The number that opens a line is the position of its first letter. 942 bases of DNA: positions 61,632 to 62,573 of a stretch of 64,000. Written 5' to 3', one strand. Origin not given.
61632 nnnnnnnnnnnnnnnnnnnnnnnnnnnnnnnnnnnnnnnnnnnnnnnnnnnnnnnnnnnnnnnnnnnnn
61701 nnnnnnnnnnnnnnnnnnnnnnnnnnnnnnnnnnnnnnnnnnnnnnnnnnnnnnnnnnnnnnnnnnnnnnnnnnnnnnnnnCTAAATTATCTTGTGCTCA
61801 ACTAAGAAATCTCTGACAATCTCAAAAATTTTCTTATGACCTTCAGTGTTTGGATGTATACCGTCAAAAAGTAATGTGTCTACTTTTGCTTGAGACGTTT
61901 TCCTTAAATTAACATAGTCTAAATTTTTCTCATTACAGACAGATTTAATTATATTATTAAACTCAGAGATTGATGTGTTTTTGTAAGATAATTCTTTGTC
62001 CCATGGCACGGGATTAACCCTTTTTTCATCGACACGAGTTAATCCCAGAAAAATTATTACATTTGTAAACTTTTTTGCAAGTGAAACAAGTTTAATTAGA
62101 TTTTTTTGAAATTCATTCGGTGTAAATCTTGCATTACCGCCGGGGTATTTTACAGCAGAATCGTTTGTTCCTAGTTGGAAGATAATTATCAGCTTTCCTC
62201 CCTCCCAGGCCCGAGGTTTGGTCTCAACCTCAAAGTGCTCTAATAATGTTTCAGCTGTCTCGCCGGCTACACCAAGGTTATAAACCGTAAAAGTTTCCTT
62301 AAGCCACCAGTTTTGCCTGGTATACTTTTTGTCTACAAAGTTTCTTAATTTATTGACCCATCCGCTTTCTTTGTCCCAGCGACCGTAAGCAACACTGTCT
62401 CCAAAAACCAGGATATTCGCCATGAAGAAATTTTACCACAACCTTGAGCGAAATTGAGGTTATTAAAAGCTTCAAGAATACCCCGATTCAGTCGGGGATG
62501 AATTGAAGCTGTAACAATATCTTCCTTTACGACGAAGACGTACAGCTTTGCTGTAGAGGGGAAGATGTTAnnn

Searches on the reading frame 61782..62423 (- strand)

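Call 26: search_protein_families(library=pfam, proteins=[window:61782-62423:-], max_evalue=0.001)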
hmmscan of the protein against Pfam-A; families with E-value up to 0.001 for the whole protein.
window:61782-62423:- (213 aa): 2 families
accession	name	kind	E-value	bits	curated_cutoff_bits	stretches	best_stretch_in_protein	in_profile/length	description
PF13472.12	Lipase_GDSL_2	-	1.7e-20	74.7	32.9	1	6-197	1-177/178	GDSL-like Lipase/Acylhydrolase family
PF00657.28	Lipase_GDSL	-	2.3e-18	67.6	23.6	1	4-202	1-207/208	GDSL-like Lipase/Acylhydrolase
